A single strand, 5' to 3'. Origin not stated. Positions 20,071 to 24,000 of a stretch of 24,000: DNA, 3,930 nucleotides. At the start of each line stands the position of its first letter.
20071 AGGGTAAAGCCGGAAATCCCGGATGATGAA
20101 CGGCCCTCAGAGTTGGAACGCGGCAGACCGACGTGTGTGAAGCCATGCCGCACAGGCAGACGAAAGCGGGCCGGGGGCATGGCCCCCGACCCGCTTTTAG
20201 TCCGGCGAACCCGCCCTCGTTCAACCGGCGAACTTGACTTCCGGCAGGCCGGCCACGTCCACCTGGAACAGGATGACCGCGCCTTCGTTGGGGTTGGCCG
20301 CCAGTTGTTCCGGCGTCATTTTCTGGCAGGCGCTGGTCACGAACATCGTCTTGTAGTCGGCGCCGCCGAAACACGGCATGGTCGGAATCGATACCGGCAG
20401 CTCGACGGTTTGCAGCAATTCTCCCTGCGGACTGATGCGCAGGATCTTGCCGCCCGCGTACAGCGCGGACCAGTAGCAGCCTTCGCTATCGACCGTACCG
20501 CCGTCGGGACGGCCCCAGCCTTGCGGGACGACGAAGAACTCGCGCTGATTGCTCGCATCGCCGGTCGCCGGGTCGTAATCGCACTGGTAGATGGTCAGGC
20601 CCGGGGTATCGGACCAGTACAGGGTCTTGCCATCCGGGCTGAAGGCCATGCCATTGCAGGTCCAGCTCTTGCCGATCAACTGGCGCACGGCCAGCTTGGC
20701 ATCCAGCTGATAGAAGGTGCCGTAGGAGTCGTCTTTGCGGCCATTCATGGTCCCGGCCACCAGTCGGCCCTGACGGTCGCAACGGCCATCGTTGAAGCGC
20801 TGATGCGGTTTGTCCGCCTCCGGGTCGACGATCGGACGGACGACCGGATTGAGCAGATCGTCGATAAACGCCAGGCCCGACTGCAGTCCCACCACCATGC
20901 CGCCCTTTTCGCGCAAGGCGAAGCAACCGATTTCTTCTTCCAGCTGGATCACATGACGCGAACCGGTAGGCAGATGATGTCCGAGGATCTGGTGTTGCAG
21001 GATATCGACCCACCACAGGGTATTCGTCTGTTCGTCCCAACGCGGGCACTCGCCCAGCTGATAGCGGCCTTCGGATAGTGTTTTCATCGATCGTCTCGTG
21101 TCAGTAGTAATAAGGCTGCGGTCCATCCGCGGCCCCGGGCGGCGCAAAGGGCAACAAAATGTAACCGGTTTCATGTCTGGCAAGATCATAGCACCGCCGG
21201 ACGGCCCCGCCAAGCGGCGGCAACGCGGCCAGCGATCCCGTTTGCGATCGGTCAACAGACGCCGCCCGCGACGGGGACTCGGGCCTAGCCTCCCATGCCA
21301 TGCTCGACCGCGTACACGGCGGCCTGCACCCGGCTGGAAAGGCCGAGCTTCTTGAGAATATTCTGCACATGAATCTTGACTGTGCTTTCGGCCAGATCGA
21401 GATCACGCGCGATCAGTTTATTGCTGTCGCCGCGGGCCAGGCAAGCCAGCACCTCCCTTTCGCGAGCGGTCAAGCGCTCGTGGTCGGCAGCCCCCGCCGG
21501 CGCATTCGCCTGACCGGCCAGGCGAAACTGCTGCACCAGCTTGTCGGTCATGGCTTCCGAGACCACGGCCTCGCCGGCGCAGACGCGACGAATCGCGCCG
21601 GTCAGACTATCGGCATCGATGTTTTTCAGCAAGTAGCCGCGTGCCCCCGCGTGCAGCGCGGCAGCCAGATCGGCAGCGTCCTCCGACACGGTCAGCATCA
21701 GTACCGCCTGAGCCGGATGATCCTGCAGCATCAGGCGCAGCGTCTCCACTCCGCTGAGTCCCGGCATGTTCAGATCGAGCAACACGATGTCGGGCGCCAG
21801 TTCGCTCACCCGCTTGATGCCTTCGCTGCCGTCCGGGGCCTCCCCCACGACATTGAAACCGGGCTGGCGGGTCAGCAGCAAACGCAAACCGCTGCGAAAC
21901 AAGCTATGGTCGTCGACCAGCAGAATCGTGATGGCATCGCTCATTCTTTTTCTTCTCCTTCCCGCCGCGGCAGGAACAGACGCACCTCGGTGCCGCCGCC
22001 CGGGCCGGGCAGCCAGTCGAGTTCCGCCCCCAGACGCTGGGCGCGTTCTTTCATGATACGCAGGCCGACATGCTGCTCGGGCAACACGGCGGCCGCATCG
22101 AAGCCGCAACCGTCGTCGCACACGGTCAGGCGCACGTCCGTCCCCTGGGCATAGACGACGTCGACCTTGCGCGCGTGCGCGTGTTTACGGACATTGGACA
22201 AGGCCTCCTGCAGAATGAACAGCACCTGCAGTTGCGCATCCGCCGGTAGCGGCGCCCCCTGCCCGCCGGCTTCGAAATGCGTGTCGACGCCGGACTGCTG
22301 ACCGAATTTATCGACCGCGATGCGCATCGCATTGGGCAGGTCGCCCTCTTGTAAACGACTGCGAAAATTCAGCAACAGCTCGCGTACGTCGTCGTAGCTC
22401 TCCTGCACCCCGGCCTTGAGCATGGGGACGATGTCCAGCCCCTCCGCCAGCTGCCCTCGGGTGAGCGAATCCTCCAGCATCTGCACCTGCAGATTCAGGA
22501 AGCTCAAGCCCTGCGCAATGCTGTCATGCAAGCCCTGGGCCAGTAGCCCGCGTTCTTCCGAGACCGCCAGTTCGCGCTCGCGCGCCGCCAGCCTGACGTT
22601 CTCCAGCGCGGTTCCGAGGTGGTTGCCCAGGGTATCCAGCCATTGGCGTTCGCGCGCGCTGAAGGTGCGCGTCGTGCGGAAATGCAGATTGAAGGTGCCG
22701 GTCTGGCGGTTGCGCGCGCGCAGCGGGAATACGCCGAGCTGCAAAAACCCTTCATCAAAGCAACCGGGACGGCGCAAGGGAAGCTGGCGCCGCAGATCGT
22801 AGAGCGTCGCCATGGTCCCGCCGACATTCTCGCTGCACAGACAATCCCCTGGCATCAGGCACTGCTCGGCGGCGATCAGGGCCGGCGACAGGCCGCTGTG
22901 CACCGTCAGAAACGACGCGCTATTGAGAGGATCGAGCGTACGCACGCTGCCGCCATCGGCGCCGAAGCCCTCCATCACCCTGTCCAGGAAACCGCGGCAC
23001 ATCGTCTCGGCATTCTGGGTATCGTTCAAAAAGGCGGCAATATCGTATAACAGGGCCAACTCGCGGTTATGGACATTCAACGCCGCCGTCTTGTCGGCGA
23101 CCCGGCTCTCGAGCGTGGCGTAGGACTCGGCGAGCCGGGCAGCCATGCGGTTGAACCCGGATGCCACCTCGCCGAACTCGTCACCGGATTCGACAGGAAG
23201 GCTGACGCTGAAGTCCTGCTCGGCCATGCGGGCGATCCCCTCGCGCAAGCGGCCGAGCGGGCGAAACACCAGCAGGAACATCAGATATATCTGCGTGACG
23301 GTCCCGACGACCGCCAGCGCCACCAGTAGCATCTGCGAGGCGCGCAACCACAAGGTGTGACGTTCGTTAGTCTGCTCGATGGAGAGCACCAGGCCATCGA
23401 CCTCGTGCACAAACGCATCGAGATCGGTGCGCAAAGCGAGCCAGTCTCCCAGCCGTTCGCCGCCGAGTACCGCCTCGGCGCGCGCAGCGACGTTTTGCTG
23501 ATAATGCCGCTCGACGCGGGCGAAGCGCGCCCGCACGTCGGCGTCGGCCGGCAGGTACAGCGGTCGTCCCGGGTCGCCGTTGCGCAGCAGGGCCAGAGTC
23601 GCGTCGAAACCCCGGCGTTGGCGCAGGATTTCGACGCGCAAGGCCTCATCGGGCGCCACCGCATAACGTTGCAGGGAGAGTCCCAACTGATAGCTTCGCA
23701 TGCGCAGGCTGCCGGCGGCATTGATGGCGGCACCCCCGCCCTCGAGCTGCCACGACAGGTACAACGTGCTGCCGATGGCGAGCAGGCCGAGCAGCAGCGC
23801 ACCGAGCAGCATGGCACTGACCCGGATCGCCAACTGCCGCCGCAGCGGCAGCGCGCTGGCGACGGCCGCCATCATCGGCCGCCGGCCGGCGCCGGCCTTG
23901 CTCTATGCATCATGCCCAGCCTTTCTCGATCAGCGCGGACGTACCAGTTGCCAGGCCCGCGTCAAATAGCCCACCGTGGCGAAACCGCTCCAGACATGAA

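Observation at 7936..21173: One 14-bp LacI-type operator, five copies, three loci: a predicted regulon wider than the PTS operon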

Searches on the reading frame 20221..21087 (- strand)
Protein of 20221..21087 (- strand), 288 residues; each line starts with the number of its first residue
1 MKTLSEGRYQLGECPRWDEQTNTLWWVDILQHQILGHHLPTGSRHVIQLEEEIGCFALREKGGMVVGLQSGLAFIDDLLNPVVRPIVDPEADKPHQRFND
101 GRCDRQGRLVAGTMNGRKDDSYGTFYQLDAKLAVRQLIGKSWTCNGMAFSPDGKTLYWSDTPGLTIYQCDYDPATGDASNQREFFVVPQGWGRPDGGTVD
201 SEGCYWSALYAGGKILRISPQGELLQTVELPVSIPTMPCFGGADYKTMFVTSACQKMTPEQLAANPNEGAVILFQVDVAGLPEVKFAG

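Call 8: search_protein_families(library=pfam, proteins=[window:20221-21087:-])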
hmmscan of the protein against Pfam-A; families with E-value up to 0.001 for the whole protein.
window:20221-21087:- (288 aa): 1 family
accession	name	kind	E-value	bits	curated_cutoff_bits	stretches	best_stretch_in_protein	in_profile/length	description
PF08450.18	SGL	-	2.3e-80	270.2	26.3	1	11-253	1-245/246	SMP-30/Gluconolactonase/LRE-like region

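Call 10: search_protein_families(library=ncbifam, proteins=[window:20221-21087:-])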
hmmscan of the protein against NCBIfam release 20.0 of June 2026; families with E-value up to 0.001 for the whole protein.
window:20221-21087:- (288 aa): 0 families

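Call 28: find_homologous_proteins(query=window:20221-21087:-, max_evalue=1e-40)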
Query window:20221-21087:- (288 aa): 1791 proteins with E <= 1e-40 among 2527 candidates; the best 120 are listed.
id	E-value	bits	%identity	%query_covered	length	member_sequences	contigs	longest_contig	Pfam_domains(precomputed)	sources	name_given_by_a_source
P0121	8.7e-201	684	100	100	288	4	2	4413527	PF08450.19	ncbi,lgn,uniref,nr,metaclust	ncbi:SMP-30/gluconolactonase/LRE family protein [Paludibacterium yongneupense]|uniref:SMP-30/glucono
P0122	1.6e-146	506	74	100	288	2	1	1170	PF08450.19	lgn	-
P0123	2.1e-144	499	73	100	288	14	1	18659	PF08450.19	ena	-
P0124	1.4e-142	493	73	100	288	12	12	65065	PF08450.19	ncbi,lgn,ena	-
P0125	7.5e-139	481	71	100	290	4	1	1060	PF08450.19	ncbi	-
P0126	2.1e-137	476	70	100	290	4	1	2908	PF08450.19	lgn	-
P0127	5.4e-134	465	69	100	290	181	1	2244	PF08450.19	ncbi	-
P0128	6.0e-130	451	67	100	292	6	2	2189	PF08450.19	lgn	-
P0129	1.9e-128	446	66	100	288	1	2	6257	PF08450.19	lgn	-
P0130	1.1e-124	434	64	100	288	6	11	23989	PF08450.19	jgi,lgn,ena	jgi:sugar lactone lactonase YvrE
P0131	2.9e-121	423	64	100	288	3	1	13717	PF08450.19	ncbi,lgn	-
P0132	1.0e-120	421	62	100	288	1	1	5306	PF08450.19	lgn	-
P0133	6.9e-115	402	60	100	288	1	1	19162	PF08450.19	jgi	-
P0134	7.3e-115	402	63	98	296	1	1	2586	PF08450.19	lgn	-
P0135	9.3e-115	401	61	100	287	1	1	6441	PF08450.19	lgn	-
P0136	1.7e-110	387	59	100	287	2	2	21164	PF08450.19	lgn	-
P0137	3.2e-109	383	58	100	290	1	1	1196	PF08450.19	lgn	-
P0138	7.2e-109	382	58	100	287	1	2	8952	PF08450.19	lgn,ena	-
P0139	1.4e-106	375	57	97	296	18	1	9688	PF08450.19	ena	-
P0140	3.9e-106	373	57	99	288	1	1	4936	PF08450.19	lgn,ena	-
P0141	1.0e-105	372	58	100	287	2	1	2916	PF08450.19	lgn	-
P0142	2.5e-104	367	57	100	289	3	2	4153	PF08450.19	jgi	-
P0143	3.9e-102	360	56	100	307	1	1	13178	PF08450.19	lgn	-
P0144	9.4e-102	359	55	100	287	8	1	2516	PF08450.19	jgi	-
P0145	3.0e-101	357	56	97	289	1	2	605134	PF08450.19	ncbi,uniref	ncbi:SMP-30/gluconolactonase/LRE family protein [Corallincola platygyrae]|uniref:SMP-30/gluconolacto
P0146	5.5e-101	356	55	100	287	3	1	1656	PF08450.19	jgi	jgi:sugar lactone lactonase YvrE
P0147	2.6e-100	354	56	97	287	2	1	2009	PF08450.19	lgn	-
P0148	3.3e-99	350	53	100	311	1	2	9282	PF08450.19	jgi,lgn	-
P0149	7.1e-98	346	57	98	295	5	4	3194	PF08450.19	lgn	-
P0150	2.1e-97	344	53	99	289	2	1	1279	PF08450.19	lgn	-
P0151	2.5e-97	344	54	99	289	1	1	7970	PF08450.19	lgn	-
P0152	3.4e-96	340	53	100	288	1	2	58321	PF08450.19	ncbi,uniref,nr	ncbi:gluconolactonase [Neiella marina]|uniref:Gluconolactonase n=1 Tax=Neiella marina TaxID=508461 R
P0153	3.9e-96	340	55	97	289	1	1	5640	PF08450.19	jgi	jgi:sugar lactone lactonase YvrE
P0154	2.5e-95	338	51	97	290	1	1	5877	PF08450.19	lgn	-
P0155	4.1e-95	337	53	100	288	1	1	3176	PF08450.19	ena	-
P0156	6.9e-95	336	54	97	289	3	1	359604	PF08450.19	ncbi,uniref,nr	ncbi:SMP-30/gluconolactonase/LRE family protein [Corallincola luteus]|uniref:SMP-30/gluconolactonase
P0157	1.1e-94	335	52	100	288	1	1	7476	PF08450.19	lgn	-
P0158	1.7e-94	335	53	97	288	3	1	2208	PF08450.19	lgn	-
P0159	7.0e-94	333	52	100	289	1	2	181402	PF08450.19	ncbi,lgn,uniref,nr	ncbi:SMP-30/gluconolactonase/LRE family protein [Echinimonas agarilytica]|uniref:SMP-30/gluconolacto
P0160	5.6e-93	330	52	100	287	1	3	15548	PF08450.19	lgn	-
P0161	6.6e-93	330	53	99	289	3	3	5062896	PF08450.19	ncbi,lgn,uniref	ncbi:SMP-30/gluconolactonase/LRE family protein [Agarivorans sp. QJM3NY_29]|uniref:SMP-30/gluconolac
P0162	5.4e-92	327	51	99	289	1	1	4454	PF08450.19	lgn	-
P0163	1.2e-90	322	51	99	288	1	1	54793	PF08450.19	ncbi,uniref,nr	ncbi:SMP-30/gluconolactonase/LRE family protein [Neiella sp. HB171785]|uniref:SMP-30/gluconolactonas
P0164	4.8e-88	314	48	100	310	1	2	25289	PF08450.19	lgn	-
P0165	1.3e-86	309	49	100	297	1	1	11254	PF08450.19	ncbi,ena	-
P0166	6.3e-84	300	50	98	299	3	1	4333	PF08450.19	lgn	-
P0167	7.9e-82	293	48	99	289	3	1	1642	PF08450.19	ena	-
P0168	1.0e-81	293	48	98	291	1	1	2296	PF08450.19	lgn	-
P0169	1.3e-81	293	50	97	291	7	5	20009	PF08450.19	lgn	-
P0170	2.2e-81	292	50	97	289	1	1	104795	PF08450.19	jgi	-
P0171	4.5e-81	291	49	99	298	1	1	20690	PF08450.19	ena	-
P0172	5.5e-81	290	48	100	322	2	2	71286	PF08450.19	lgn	-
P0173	8.1e-81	290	48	96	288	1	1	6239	PF08450.19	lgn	-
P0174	1.9e-80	289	48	97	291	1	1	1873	PF08450.19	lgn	-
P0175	2.4e-80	288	47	97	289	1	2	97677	PF08450.19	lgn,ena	-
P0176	2.5e-80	288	50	97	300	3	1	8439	PF08450.19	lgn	-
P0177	3.5e-80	288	47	100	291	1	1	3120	PF08450.19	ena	-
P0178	3.6e-80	288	47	100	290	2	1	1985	PF08450.19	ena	-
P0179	5.5e-80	287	48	97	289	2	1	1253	PF08450.19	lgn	-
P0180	6.1e-80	287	47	97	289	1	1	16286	PF08450.19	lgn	-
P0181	7.4e-80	287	46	100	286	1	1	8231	PF08450.19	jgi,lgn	-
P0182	8.6e-80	287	48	96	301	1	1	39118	PF08450.19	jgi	-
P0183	1.3e-79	286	47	98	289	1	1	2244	PF08450.19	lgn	-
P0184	1.4e-79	286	48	98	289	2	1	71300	PF08450.19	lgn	-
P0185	2.6e-79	285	48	98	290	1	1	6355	PF08450.19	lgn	-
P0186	2.7e-79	285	46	100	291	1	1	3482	PF08450.19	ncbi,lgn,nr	ncbi:MAG: SMP-30/gluconolactonase/LRE family protein [Pseudomonadota bacterium]|nr:SMP-30/gluconolac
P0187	3.2e-79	285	50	97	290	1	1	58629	PF08450.19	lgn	-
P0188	3.8e-79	284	47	99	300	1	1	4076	PF08450.19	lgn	-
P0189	4.2e-79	284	48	98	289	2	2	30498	PF08450.19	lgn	-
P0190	5.6e-79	284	48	97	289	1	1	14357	PF08450.19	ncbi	-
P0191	6.2e-79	284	47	97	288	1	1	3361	PF08450.19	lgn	-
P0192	6.9e-79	284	48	97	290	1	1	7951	PF08450.19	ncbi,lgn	-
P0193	9.1e-79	283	48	97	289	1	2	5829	PF08450.19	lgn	-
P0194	1.1e-78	283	46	98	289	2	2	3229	PF08450.19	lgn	-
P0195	1.3e-78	283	49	97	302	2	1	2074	PF08450.19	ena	-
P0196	1.3e-78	283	45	100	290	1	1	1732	PF08450.19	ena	-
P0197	1.7e-78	282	47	98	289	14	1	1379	PF08450.19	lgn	-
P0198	1.8e-78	282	47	100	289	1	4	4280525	PF08450.19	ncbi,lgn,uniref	ncbi:SMP-30/gluconolactonase/LRE family protein [Agaribacterium sp. ZY112]|uniref:SMP-30/gluconolact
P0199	2.8e-78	282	46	98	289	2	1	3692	PF08450.19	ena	-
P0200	3.8e-78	281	49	97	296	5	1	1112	PF08450.19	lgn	-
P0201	3.8e-78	281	46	98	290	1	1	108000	PF24684.2,PF08450.19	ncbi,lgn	ncbi:MAG: SMP-30/gluconolactonase/LRE family protein [Alphaproteobacteria bacterium]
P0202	4.2e-78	281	47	97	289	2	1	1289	PF08450.19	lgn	-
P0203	7.1e-78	280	48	98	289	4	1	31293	PF08450.19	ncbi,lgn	-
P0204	8.7e-78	280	46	98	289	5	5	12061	PF08450.19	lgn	-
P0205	8.8e-78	280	47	98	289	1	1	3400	PF08450.19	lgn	-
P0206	1.4e-77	279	48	99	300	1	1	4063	PF08450.19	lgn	-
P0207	1.5e-77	279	46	97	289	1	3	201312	PF08450.19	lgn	-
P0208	1.8e-77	279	46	97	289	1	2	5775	PF08450.19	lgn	-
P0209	2.0e-77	279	48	100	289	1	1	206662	PF08450.19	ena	-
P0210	2.3e-77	279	47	97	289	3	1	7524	PF08450.19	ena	-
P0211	3.3e-77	278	49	96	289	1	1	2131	PF08450.19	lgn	-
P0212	3.8e-77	278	47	98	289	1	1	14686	PF08450.19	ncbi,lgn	-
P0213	3.9e-77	278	47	98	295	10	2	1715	PF08450.19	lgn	-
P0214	4.1e-77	278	47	97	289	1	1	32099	PF08450.19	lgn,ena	-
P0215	4.4e-77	278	47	97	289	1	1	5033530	PF08450.19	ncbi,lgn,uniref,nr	ncbi:SMP-30/gluconolactonase/LRE family protein [Teredinibacter sp. KSP-S5-2]|uniref:SMP-30/gluconol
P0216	4.5e-77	278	47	98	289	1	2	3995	PF24684.2,PF08450.19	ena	-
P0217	4.8e-77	278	47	97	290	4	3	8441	PF08450.19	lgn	-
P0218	5.6e-77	277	47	98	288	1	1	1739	PF08450.19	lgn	-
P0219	8.8e-77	277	47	98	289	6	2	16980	PF08450.19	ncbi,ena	-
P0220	9.6e-77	277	47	98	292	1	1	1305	PF08450.19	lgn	-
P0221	1.0e-76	276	47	98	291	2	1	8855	PF08450.19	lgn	-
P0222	1.4e-76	276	48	98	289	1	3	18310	PF08450.19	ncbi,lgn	-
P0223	1.6e-76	276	47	97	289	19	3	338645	PF08450.19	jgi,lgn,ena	jgi:Gluconolactonase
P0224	2.9e-76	275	46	98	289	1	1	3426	PF08450.19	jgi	jgi:sugar lactone lactonase YvrE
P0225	3.3e-76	275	45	99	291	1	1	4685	PF08450.19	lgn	-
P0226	3.4e-76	275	47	100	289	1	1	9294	PF08450.19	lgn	-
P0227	3.6e-76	275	46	98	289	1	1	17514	PF08450.19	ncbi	-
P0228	3.7e-76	275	46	98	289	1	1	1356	PF08450.19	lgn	-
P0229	3.7e-76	275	45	98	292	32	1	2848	PF08450.19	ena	-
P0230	6.2e-76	274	45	100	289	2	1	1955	PF08450.19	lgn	-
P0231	6.2e-76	274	44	99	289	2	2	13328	PF22807.3,PF08450.19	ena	-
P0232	6.5e-76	274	45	99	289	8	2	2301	PF08450.19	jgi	-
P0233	6.8e-76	274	46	97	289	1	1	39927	PF08450.19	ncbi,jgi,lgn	ncbi:MAG: sugar lactone lactonase YvrE [Flavobacteriales bacterium]|jgi:sugar lactone lactonase YvrE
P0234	7.0e-76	274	47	97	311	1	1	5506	PF08450.19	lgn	-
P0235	7.7e-76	274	47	98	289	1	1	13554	PF08450.19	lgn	-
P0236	8.2e-76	273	46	98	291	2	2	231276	PF08450.19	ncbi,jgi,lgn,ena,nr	ncbi:MAG TPA: SMP-30/gluconolactonase/LRE family protein [Azospirillaceae bacterium]|nr:SMP-30/gluco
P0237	8.7e-76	273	47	97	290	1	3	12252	PF08450.19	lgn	-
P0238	8.8e-76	273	45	100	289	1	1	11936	PF08450.19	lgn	-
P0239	1.3e-75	273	45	100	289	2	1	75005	PF08450.19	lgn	-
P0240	1.3e-75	273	46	98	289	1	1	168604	PF08450.19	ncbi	-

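Call 29: find_encoding_contigs(protein=P0124, flank=8000, max_places=4)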
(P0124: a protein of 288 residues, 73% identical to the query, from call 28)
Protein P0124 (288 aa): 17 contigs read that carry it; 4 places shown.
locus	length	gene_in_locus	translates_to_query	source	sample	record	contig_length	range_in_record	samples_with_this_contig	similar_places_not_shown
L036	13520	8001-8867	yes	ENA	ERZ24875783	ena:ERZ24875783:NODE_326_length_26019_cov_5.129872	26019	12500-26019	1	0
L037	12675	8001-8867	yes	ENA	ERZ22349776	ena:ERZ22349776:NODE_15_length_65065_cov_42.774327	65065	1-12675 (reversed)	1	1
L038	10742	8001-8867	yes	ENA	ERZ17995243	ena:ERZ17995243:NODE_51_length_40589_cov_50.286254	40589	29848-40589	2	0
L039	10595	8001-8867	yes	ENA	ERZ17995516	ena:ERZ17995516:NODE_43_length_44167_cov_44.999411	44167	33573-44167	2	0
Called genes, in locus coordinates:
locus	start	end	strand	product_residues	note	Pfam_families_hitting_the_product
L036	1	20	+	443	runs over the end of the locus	-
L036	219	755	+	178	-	PF00258:Flavodoxin_1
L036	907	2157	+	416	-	PF00324:AA_permease, PF13520:AA_permease_2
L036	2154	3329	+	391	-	PF00149:Metallophos, PF12850:Metallophos_2 (weak)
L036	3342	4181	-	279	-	PF13145:Rotamase_2, PF13616:Rotamase_3, PF00639:Rotamase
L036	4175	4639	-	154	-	PF04319:NifZ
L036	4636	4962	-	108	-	PF03206:NifW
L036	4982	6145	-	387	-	PF00682:HMGL-like, PF22617:HCS_D2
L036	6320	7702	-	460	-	PF00324:AA_permease, PF13520:AA_permease_2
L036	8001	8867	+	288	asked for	PF08450:SGL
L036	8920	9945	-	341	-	PF13593:SBF_like (weak), PF01758:SBF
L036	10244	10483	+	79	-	PF07191:Zn_ribbon_6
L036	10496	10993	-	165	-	PF05706:CDKN3, PF00782:DSPc (faint), PF22784:PTP-SAK, PF22785:Tc-R-P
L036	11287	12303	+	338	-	PF00044:Gp_dh_N, PF02800:Gp_dh_C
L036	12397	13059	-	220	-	PF00702:Hydrolase, PF12710:HAD (weak), PF13419:HAD_2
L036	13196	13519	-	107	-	?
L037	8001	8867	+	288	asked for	PF08450:SGL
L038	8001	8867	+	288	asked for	PF08450:SGL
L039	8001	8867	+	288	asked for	PF08450:SGL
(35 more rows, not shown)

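Call 30: find_encoding_contigs(protein=P0123, flank=8000, max_places=2)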
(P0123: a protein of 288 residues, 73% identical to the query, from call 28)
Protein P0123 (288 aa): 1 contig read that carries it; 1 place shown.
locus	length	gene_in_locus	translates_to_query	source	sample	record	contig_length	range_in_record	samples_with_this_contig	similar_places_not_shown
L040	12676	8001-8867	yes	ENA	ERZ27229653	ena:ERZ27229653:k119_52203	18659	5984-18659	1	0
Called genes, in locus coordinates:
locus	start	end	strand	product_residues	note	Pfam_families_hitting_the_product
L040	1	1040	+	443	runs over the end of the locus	-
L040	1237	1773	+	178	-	PF00258:Flavodoxin_1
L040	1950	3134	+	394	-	PF00149:Metallophos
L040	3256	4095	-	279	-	PF13145:Rotamase_2, PF13616:Rotamase_3, PF00639:Rotamase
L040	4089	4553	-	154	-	PF04319:NifZ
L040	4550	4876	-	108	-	PF03206:NifW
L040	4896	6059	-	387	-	PF00682:HMGL-like, PF22617:HCS_D2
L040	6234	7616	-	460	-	PF00324:AA_permease, PF13520:AA_permease_2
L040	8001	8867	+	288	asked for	PF08450:SGL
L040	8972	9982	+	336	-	PF00044:Gp_dh_N, PF02800:Gp_dh_C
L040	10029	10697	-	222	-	PF00702:Hydrolase, PF12710:HAD (weak), PF13419:HAD_2, PF13242:Hydrolase_like (weak)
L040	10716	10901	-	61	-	-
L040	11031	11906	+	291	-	PF00126:HTH_1, PF03466:LysR_substrate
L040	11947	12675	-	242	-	?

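Call 31: find_encoding_contigs(protein=P0130, flank=8000, max_places=3)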
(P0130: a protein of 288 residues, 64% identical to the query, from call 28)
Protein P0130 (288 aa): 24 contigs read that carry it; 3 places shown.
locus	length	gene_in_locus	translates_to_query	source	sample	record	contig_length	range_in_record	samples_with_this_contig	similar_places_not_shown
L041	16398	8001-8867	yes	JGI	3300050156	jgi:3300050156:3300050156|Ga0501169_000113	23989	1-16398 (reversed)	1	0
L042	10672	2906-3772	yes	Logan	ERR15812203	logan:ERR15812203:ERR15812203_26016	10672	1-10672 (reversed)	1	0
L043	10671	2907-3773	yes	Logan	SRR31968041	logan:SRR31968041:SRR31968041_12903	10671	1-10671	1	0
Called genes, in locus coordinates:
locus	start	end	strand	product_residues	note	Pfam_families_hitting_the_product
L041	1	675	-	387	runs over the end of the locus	PF00682:HMGL-like, PF22617:HCS_D2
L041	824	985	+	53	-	-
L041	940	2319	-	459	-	PF00324:AA_permease, PF13520:AA_permease_2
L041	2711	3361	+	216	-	-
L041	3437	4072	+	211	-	-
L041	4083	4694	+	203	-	-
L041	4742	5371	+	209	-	-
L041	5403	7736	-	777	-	PF13188:PAS_8 (faint), PF00989:PAS (faint), PF08448:PAS_4, PF13426:PAS_9 (weak), PF00990:GGDEF, PF00563:EAL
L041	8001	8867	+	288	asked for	PF08450:SGL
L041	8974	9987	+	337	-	PF00044:Gp_dh_N, PF02800:Gp_dh_C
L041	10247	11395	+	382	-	PF00544:Pectate_lyase_4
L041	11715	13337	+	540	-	PF00496:SBP_bac_5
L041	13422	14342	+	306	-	PF19300:BPD_transp_1_N, PF00528:BPD_transp_1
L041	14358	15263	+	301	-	PF12911:OppC_N, PF00528:BPD_transp_1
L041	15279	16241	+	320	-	PF00005:ABC_tran, PF02463:SMC_N (weak), PF13304:AAA_21 (weak), PF08352:oligo_HPY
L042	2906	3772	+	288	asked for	PF08450:SGL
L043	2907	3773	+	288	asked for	PF08450:SGL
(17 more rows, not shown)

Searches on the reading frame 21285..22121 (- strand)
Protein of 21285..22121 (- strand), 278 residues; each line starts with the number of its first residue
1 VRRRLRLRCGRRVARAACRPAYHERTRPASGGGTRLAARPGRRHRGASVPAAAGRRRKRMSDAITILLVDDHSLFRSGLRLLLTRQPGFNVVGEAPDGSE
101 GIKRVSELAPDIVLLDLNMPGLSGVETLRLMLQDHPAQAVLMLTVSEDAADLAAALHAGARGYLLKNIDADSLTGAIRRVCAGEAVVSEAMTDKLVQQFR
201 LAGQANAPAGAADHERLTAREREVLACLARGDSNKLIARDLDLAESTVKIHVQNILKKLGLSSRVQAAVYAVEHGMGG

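Call 8: search_protein_families(library=pfam, proteins=[window:21285-22121:-])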
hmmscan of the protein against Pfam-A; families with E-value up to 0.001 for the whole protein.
window:21285-22121:- (278 aa): 2 families
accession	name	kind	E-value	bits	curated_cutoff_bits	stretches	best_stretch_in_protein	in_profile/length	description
PF00072.30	Response_reg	-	1e-27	97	30.2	1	66-177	1-110/111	Response regulator receiver domain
PF00196.25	GerE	-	2.1e-21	75.7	23.5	1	216-271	2-57/57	Bacterial regulatory proteins, luxR family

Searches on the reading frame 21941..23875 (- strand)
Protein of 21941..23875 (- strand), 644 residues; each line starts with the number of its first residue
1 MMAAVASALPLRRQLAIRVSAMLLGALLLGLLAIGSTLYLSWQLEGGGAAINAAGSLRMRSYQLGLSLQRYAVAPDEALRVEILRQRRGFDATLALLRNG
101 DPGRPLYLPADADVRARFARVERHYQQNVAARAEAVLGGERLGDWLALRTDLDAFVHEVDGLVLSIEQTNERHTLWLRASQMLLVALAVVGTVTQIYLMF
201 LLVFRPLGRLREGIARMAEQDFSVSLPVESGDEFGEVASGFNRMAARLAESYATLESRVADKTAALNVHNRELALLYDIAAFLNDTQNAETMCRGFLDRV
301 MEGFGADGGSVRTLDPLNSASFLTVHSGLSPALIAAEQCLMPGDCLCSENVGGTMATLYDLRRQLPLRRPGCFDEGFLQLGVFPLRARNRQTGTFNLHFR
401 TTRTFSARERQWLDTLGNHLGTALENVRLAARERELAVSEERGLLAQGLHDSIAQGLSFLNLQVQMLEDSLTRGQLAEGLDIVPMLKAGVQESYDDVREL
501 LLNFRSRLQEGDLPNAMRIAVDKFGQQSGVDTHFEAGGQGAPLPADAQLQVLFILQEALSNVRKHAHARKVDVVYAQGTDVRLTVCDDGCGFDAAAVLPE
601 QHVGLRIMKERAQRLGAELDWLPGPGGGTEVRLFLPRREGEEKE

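Call 8: search_protein_families(library=pfam, proteins=[window:21941-23875:-])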
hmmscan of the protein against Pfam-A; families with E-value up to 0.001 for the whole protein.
window:21941-23875:- (644 aa): 8 families
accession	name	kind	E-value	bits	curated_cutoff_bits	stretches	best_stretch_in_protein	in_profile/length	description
PF13675.11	PilJ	-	7.2e-19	68.4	26.6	1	39-128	1-91/114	Type IV pili methyl-accepting chemotaxis transducer N-term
PF00672.30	HAMP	-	1.3e-13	51.4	25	1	204-249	7-52/53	HAMP domain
PF07730.19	HisKA_3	-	6.5e-11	43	24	1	441-506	1-65/68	Histidine kinase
PF02518.31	HATPase_c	-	3.3e-10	40.8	26.4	1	550-638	5-110/111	Histidine kinase-, DNA gyrase B-, and HSP90-like ATPase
PF13185.12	GAF_2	-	4.6e-07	30.6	28.6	1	287-425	2-136/136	GAF domain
PF13492.12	GAF_3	-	0.00028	21.7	27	1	382-426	85-129/129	GAF domain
PF13581.12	HATPase_c_2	-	0.00029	21.3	27.4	1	541-610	22-107/127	Histidine kinase-like ATPase domain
PF01590.32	GAF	-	0.00036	21.5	22.4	0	289-424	2-133/133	GAF domain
